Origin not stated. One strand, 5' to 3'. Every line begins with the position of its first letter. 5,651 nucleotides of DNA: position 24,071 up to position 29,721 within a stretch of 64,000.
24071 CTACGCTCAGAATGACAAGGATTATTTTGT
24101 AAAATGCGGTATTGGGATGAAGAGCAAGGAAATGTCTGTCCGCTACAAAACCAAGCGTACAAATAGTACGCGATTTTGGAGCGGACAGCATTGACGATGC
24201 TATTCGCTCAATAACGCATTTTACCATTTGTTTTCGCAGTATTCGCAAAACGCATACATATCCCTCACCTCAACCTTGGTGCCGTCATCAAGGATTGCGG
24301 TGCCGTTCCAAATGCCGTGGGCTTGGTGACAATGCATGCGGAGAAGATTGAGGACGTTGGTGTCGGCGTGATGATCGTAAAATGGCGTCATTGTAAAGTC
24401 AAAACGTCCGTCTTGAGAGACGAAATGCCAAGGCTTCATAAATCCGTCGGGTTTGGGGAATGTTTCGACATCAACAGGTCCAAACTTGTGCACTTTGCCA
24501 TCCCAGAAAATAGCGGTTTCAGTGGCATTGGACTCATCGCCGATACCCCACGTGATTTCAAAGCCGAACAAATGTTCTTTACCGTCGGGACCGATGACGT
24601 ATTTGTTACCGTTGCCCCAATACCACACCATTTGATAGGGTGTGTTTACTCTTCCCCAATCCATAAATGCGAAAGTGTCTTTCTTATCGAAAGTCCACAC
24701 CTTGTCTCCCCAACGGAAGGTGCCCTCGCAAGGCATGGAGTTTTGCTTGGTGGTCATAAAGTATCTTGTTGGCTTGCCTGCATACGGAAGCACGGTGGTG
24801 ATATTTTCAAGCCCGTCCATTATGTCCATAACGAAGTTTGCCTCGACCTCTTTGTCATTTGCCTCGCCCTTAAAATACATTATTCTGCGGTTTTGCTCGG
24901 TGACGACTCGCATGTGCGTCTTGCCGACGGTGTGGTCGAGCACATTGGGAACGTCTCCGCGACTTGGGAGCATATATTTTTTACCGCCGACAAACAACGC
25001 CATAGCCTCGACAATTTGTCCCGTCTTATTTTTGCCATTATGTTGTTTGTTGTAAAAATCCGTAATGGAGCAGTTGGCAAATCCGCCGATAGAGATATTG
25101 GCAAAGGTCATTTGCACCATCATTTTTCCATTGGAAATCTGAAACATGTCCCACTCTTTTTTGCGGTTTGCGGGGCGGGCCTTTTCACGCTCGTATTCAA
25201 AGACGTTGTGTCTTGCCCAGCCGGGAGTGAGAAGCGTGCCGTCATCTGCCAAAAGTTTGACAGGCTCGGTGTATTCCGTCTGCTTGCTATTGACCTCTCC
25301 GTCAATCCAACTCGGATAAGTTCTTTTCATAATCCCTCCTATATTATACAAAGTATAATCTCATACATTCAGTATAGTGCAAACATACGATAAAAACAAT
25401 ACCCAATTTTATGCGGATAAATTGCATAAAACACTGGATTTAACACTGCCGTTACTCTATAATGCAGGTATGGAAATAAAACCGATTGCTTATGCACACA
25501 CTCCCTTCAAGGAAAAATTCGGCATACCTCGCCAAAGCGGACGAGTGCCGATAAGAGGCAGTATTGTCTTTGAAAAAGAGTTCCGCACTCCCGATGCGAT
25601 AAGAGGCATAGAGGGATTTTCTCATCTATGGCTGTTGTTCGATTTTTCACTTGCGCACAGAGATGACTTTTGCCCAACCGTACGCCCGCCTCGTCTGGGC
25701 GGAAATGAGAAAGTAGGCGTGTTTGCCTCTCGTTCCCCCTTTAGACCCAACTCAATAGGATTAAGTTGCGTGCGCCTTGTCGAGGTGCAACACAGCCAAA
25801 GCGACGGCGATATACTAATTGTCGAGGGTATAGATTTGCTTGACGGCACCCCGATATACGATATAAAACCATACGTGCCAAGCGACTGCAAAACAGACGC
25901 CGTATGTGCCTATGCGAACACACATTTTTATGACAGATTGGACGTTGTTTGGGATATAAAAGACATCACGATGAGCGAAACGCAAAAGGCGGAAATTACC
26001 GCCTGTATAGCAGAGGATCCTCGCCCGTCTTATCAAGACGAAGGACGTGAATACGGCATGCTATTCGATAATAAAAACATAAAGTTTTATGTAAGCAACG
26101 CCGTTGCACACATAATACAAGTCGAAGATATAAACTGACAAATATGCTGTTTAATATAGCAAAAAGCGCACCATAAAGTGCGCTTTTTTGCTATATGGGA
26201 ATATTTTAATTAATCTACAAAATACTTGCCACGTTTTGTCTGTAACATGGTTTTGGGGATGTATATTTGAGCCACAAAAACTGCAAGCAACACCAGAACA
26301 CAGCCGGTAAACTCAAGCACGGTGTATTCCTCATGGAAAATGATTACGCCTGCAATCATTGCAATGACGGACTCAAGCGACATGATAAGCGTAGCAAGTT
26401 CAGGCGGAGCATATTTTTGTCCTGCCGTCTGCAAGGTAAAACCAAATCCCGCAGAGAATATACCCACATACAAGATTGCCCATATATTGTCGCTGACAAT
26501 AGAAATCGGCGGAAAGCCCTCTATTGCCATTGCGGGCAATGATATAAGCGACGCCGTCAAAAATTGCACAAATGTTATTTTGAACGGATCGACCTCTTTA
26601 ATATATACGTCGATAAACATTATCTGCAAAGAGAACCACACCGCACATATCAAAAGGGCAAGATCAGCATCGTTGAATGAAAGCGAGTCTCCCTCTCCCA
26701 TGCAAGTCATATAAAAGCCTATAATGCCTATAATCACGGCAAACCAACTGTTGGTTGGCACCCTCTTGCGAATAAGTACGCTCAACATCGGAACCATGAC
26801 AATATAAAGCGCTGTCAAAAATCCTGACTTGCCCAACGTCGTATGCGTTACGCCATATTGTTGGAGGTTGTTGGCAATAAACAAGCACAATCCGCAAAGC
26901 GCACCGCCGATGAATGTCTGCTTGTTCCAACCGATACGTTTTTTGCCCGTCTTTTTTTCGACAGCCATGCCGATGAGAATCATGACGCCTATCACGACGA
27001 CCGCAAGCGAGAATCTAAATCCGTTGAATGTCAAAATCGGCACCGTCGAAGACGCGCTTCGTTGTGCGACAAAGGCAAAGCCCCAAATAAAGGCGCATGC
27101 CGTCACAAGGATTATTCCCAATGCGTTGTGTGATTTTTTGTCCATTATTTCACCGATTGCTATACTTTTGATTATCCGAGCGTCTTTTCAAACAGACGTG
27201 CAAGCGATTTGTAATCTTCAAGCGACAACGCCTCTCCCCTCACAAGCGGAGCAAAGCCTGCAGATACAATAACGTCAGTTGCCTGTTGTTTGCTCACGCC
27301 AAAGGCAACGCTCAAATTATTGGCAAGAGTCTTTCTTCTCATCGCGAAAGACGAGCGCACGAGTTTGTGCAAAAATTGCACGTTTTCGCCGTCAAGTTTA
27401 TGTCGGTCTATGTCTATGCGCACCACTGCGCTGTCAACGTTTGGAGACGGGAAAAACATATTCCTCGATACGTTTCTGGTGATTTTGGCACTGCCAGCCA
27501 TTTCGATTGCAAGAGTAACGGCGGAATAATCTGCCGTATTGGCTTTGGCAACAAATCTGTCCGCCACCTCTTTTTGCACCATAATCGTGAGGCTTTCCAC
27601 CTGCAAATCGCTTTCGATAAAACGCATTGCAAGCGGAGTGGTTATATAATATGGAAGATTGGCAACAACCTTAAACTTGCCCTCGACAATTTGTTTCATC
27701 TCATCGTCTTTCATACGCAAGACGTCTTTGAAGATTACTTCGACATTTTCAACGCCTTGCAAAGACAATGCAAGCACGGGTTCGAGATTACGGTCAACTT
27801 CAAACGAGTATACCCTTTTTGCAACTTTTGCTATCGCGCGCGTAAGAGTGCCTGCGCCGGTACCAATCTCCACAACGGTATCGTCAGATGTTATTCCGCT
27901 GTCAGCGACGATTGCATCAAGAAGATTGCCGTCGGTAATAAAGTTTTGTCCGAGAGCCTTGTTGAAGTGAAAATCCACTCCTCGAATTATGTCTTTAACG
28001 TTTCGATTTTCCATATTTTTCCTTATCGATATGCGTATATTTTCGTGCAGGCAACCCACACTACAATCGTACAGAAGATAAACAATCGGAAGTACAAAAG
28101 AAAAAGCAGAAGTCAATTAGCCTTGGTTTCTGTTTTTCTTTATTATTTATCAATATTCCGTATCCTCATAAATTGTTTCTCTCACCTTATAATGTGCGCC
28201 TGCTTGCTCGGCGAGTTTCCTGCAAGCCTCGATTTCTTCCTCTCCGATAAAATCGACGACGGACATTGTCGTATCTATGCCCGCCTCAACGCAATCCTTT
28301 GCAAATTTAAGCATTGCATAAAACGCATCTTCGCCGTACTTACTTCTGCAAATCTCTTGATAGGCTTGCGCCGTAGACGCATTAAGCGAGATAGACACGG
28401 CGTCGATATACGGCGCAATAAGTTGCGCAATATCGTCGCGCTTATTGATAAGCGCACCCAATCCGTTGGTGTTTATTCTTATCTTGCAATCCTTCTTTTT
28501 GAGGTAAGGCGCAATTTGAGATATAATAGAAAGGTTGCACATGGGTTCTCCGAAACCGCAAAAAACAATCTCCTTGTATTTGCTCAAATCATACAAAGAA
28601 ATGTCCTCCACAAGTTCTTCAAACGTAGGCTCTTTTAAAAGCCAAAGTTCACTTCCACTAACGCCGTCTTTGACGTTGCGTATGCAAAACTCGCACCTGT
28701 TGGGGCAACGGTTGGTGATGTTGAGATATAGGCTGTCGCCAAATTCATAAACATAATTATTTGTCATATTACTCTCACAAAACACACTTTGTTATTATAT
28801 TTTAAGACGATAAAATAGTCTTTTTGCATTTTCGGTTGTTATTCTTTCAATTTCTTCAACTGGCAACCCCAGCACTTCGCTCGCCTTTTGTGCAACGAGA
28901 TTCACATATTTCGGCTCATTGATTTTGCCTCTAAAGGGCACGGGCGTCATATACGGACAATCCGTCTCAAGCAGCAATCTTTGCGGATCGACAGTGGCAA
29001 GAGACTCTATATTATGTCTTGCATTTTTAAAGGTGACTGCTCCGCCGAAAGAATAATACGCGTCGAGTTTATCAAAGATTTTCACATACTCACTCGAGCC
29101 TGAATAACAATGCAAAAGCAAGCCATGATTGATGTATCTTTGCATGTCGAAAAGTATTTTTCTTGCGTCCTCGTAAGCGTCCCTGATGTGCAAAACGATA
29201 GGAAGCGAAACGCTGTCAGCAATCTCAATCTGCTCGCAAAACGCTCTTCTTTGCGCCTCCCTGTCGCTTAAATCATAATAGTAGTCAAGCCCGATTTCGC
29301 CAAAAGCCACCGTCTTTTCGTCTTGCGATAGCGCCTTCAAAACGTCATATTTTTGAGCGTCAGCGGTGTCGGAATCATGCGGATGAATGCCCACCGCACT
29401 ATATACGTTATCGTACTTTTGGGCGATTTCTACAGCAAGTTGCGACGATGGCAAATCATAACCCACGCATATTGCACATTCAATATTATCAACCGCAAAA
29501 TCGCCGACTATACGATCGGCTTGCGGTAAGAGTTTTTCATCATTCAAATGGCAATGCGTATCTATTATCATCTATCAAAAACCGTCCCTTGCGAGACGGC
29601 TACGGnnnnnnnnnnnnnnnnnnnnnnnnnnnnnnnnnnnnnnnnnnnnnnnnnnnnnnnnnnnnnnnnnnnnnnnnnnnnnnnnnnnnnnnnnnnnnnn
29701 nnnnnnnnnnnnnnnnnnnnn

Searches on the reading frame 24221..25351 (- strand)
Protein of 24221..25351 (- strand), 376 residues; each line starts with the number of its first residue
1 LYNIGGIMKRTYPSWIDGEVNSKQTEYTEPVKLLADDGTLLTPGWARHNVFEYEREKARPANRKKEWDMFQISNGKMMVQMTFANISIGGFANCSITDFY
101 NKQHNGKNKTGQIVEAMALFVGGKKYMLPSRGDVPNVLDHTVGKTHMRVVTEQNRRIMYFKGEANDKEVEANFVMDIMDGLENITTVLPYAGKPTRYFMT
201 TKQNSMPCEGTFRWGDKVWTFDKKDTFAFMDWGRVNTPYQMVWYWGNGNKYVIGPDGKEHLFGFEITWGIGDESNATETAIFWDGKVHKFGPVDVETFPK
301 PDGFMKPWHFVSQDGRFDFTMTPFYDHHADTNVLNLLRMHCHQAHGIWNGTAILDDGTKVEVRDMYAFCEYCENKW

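Call 12: search_protein_families(library=pfam, proteins=[window:24221-25351:-], max_evalue=0.001)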
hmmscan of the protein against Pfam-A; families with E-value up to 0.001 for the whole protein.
window:24221-25351:- (376 aa): 1 family
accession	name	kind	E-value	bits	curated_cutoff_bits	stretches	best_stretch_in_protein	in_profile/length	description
PF10974.15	DUF2804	-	1.6e-81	274.6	26.9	1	24-376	1-339/339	Domain of unknown function (DUF2804)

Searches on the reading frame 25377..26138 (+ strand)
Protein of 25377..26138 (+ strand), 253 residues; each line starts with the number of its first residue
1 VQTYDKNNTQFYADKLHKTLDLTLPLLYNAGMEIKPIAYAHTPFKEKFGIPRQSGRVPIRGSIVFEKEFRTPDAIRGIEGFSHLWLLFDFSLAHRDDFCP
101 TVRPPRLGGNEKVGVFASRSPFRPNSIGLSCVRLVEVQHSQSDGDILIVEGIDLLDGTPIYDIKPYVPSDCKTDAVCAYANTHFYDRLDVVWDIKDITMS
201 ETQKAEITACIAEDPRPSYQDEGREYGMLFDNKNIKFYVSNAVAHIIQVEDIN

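Call 12: search_protein_families(library=pfam, proteins=[window:25377-26138:+], max_evalue=0.001)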
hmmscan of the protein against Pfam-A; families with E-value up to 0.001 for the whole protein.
window:25377-26138:+ (253 aa): 2 families
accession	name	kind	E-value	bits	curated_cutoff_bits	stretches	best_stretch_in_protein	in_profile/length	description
PF01980.22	TrmO_N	-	3.3e-42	143.8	26.8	1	49-168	1-113/116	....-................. O N-terminal domain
PF18389.7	TrmO_C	-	1.7e-07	31.7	27.1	1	205-239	27-64/65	TrmO C-terminal domain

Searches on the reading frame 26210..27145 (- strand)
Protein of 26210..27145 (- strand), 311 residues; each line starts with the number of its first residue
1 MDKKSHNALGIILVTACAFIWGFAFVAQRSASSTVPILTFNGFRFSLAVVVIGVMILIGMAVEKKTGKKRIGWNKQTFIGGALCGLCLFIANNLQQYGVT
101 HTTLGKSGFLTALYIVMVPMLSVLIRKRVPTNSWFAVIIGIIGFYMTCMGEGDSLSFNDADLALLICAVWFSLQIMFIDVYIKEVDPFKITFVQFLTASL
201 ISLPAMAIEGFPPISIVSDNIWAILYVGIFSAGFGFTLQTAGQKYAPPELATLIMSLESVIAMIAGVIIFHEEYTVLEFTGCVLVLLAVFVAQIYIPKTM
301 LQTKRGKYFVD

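Call 11: search_protein_families(library=pfam, proteins=[window:26210-27145:-], max_evalue=0.001)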
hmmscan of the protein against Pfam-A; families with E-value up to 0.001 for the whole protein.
window:26210-27145:- (311 aa): 2 families
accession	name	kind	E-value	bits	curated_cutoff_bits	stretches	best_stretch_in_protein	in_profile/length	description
PF00892.27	EamA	-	1.2e-37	129.7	28.2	2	161-291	4-132/135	EamA-like transporter family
PF07690.21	MFS_1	-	0.00082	18.8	33.4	0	14-131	207-325/347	Major Facilitator Superfamily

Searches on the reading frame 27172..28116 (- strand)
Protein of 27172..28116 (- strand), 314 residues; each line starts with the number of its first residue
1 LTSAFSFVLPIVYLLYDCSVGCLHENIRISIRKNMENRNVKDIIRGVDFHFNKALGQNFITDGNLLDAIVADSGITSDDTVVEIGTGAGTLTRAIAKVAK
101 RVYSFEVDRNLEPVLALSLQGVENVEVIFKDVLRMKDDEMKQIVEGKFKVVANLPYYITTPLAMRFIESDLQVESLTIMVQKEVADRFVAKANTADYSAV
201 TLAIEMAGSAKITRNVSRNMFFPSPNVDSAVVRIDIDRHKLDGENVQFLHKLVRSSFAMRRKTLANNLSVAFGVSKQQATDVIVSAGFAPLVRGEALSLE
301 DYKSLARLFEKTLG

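Call 11: search_protein_families(library=pfam, proteins=[window:27172-28116:-], max_evalue=0.001)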
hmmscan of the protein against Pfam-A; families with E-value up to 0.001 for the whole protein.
window:27172-28116:- (314 aa): 1 family
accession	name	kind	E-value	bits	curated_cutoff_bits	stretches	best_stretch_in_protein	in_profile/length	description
PF00398.26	RrnaAD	-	2.2e-53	181.5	24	1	50-280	3-235/263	Ribosomal RNA adenine dimethylase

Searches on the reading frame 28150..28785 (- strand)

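Call 11: search_protein_families(library=pfam, proteins=[window:28150-28785:-], max_evalue=0.001)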
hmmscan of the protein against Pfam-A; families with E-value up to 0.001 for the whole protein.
window:28150-28785:- (211 aa): 1 family
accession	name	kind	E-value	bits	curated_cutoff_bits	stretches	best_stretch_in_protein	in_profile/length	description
PF04055.27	Radical_SAM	-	1.7e-17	64.6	29.5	1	21-187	1-161/166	Radical SAM superfamily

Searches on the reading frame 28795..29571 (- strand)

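Call 11: search_protein_families(library=pfam, proteins=[window:28795-29571:-], max_evalue=0.001)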
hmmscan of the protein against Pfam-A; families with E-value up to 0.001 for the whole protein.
window:28795-29571:- (258 aa): 2 families
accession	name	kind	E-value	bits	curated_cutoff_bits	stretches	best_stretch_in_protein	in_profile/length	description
PF01026.27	TatD_DNase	-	2.7e-75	253.5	27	1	3-253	1-252/253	TatD related DNase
PF04909.20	Amidohydro_2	-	0.00031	21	26.4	0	189-253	231-287/289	Amidohydrolase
